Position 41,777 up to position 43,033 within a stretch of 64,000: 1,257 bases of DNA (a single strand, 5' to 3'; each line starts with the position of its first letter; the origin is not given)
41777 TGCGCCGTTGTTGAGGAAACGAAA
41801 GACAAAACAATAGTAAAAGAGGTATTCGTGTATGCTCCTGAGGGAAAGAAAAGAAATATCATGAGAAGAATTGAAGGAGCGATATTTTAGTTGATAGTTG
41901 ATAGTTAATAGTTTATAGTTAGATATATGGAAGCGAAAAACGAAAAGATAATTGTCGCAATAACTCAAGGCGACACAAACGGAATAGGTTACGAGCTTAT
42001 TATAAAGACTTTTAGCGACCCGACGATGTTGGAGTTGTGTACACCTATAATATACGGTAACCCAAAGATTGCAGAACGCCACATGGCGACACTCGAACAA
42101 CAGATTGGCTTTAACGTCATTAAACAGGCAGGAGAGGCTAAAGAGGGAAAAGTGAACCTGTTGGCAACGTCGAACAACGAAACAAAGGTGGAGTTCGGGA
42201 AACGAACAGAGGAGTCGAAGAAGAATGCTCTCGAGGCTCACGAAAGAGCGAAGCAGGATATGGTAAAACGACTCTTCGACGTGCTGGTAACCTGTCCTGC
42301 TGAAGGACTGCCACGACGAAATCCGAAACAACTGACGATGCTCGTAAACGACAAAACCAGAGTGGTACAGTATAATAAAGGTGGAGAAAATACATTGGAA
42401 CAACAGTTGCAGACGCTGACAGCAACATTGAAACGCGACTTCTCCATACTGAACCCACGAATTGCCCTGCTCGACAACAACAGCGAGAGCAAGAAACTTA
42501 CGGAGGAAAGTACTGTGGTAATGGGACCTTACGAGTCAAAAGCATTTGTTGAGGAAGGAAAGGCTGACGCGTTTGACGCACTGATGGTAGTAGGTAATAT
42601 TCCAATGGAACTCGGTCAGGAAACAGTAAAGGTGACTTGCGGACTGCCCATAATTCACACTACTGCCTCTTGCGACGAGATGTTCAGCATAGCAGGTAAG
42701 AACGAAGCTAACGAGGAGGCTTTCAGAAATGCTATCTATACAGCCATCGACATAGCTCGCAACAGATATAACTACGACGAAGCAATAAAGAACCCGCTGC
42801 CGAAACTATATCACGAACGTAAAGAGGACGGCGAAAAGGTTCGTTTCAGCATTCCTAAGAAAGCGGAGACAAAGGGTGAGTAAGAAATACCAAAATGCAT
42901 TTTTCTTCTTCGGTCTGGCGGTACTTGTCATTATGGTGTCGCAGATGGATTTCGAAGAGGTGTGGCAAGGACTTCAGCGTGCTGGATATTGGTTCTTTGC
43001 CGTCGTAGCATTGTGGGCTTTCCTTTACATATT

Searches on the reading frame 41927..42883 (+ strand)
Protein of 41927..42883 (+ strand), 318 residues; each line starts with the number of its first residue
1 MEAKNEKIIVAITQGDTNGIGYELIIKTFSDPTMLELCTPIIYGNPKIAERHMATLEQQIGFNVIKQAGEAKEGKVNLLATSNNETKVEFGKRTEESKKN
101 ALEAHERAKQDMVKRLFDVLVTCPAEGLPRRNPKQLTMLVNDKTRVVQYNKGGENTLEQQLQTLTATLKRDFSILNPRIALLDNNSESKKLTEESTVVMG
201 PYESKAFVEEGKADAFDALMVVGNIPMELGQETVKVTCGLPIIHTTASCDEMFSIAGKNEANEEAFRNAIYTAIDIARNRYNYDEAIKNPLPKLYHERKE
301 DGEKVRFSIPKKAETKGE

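Call 67: search_protein_families(library=pfam, proteins=[window:41927-42883:+], max_evalue=0.0001)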
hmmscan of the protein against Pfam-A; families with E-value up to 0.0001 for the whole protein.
window:41927-42883:+ (318 aa): 1 family
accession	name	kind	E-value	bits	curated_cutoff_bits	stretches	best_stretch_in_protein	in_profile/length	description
PF04166.17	PdxA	-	1.6e-24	87.3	27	2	36-125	1-86/286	Pyridoxal phosphate biosynthetic protein PdxA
